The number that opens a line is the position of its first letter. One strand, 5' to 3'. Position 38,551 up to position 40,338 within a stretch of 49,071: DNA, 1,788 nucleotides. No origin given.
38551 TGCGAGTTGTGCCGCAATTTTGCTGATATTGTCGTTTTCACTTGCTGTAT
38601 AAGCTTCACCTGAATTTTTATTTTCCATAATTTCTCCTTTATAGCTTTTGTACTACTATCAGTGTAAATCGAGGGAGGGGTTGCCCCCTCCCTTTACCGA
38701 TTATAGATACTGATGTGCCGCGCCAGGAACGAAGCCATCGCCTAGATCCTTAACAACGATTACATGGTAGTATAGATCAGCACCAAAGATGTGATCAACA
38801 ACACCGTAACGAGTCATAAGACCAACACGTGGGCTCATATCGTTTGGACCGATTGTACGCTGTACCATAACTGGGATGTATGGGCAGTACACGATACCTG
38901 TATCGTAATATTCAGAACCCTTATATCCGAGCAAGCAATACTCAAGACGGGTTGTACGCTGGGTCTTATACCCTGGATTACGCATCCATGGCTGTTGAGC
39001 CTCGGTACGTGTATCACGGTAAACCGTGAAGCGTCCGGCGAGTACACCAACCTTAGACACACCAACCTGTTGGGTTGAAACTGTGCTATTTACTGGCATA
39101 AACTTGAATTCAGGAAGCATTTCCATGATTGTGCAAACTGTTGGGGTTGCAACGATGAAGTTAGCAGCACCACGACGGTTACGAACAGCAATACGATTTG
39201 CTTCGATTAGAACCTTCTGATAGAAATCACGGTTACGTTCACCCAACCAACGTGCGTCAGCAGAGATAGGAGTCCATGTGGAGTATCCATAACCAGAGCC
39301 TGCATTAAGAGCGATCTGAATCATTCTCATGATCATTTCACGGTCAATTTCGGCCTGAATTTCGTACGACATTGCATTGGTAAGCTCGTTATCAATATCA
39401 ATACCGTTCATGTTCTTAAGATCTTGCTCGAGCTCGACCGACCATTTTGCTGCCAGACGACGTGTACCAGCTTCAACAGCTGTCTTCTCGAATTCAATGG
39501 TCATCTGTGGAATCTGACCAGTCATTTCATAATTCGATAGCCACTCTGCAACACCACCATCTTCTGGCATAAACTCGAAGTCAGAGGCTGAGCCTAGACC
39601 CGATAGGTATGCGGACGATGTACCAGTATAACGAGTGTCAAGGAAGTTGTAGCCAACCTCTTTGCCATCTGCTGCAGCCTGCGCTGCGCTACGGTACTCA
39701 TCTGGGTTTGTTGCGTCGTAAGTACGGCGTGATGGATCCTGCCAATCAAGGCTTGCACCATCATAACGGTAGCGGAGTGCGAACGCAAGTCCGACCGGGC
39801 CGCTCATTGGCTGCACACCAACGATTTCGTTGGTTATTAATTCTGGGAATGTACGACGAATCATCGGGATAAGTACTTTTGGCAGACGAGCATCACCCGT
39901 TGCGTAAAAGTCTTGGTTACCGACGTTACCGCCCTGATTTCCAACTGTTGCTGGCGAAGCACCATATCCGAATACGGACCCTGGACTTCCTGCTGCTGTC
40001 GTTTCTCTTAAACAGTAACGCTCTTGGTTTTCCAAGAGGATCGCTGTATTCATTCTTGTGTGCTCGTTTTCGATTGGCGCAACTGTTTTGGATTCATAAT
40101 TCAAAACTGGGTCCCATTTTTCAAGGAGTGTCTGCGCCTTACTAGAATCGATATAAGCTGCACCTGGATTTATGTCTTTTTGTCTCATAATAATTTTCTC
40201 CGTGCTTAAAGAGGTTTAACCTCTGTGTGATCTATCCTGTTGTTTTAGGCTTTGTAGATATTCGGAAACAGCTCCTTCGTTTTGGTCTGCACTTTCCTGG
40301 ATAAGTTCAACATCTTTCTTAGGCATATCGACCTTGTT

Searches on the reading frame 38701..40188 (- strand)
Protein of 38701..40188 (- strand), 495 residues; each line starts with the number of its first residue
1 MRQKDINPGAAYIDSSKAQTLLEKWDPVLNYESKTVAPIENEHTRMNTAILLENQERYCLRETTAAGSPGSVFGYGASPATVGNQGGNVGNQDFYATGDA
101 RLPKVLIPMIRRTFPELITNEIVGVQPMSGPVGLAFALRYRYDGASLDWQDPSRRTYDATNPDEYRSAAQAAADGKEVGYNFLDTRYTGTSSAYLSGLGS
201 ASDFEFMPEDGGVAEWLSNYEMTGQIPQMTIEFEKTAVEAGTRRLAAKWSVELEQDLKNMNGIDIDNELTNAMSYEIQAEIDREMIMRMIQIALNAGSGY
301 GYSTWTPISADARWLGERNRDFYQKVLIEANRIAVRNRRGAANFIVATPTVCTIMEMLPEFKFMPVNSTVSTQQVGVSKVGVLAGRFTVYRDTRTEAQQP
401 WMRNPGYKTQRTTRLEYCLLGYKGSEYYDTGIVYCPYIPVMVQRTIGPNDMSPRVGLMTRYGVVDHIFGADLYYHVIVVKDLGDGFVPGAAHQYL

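Call 7: search_protein_families(library=phrogs, proteins=[window:38701-40188:-])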
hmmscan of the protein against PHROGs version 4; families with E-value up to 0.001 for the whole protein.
window:38701-40188:- (495 aa): 3 families
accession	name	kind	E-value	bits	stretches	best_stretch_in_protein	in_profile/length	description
phrog_138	-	head and packaging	1.4e-85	289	1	17-465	2-407/444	major head protein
phrog_1014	-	unknown function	2.3e-06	27.5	1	224-392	317-481/567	-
phrog_12830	-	head and packaging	0.00019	22.7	1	107-134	97-124/128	major head protein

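Call 10: search_dna_similar(query=window:38701-40188:-, collection=phages, mode=protein, max_rows=25)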
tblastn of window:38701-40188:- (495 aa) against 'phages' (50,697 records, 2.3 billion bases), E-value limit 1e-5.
Records with a match: 2601; places in all: 2603; records where one place covers at least 80% of the query: 901.
Best place of each record, by identity: <60% 2601.
By first word of the organism name: Escherichia 671; Synechococcus 386; Klebsiella 332; Salmonella 203; Vibrio 136; Shigella 89; Aeromonas 86; Acinetobacter 71; Cyanophage 61; Enterobacter 58; and 62 more.
By host as written in the record: - 462; Escherichia coli 282; Klebsiella pneumoniae 115; Synechococcus 107; Escherichia coli O157:H7 39; Synechococcus sp. 38; Salmonella enterica 29; Synechococcus sp. WH7803 28; and 576 more.
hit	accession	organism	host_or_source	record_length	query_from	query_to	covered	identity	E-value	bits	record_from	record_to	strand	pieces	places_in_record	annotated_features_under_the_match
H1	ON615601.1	Synechococcus phage BUCT-ZZ01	Synechococcus elongatus PCC 7942 = ...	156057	19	482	94%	34.0%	2e-59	217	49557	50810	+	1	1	major capsid protein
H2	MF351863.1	Synechococcus phage Bellamy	Synechococcus str. WH8109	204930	17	482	94%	32.3%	1e-56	209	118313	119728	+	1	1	133: major capsid protein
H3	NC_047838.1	Synechococcus phage Bellamy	Synechococcus str. WH8109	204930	17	482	94%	32.3%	1e-56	209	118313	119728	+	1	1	133: major capsid protein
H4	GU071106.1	Synechococcus phage Syn19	Synechococcus sp. WH8109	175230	19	472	92%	32.6%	3e-55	205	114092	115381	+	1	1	gp23: precursor of major head subunit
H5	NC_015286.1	Synechococcus phage Syn19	Synechococcus sp. WH8109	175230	19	472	92%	32.6%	3e-55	205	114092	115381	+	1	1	gp23: major head protein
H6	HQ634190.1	Cyanophage Syn2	Synechococcus sp. WH8012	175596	19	472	92%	32.6%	3e-55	205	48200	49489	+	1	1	major head protein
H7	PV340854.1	Synechococcus phage Sf-FP1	Synechococcus sp. WH8102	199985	17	468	91%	32.7%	7e-55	204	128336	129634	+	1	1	major head protein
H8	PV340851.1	Synechococcus phage Sf-CH3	Synechococcus sp. WH8102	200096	17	468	91%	32.7%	7e-55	204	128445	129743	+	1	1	major head protein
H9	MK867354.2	Synechococcus phage S-SCSM1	Synechococcus sp. WH 7803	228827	17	489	96%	31.2%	9e-59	215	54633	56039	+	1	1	major capsid protein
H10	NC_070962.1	Synechococcus phage S-SCSM1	Synechococcus sp. WH 7803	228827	17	489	96%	31.2%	9e-59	215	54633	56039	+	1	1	major head protein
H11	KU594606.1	Cyanophage S-RIM32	Synechococcus sp.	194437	17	468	91%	32.6%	2e-57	211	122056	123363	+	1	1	major capsid protein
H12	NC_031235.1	Cyanophage S-RIM32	Synechococcus sp.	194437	17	468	91%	32.6%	2e-57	211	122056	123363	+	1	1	major head protein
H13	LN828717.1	Synechococcus phage S-PM2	-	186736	17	468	91%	32.5%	2e-52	197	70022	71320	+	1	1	gp23: precursor of major head subunit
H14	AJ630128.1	Synechococcus phage S-PM2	Synechococcus sp. SynWH7803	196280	17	468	91%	32.5%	2e-52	197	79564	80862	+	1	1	gp23: precursor of major head subunit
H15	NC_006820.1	Synechococcus phage S-PM2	Synechococcus sp. SynWH7803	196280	17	468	91%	32.5%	2e-52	197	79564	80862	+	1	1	gp23: major head protein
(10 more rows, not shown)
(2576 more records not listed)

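Call 20: find_related_loci(query=window:38701-40188:-, collection=viral_contigs, flank=10000)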
Query window:38701-40188:- (495 aa) in viral_contigs; peptide patterns used: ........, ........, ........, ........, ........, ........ (x = any residue, [..] = any of these).
283 stretches matched a pattern; 282 encode a relative of the query (tblastn E <= 1e-3); the best 80 are kept; 80 distinct loci.
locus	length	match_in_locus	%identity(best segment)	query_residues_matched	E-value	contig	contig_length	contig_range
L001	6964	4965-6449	89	3-495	0e+0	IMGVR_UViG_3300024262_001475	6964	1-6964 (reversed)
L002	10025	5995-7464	83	4-495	0e+0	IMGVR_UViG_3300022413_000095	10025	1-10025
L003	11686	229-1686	80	6-495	0e+0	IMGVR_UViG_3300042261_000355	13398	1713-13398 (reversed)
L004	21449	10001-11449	81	6-495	0e+0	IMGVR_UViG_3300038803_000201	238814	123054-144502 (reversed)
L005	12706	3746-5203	80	6-495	0e+0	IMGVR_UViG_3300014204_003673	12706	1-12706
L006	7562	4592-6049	80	6-495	0e+0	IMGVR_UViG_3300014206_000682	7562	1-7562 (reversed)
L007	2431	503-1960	79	4-495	0e+0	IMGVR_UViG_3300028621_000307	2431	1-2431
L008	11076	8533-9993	80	6-495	0e+0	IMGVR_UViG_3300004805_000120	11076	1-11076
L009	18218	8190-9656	80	1-495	0e+0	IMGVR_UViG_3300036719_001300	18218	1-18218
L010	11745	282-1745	76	3-495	0e+0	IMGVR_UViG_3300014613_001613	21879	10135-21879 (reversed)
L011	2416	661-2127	79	4-495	0e+0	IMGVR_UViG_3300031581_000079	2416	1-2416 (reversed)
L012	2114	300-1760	78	6-495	0e+0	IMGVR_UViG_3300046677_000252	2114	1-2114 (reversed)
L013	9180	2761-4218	76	6-495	0e+0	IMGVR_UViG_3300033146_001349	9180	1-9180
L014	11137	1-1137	82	108-495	0e+0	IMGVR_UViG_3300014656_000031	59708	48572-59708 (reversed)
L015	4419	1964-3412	65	2-495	0e+0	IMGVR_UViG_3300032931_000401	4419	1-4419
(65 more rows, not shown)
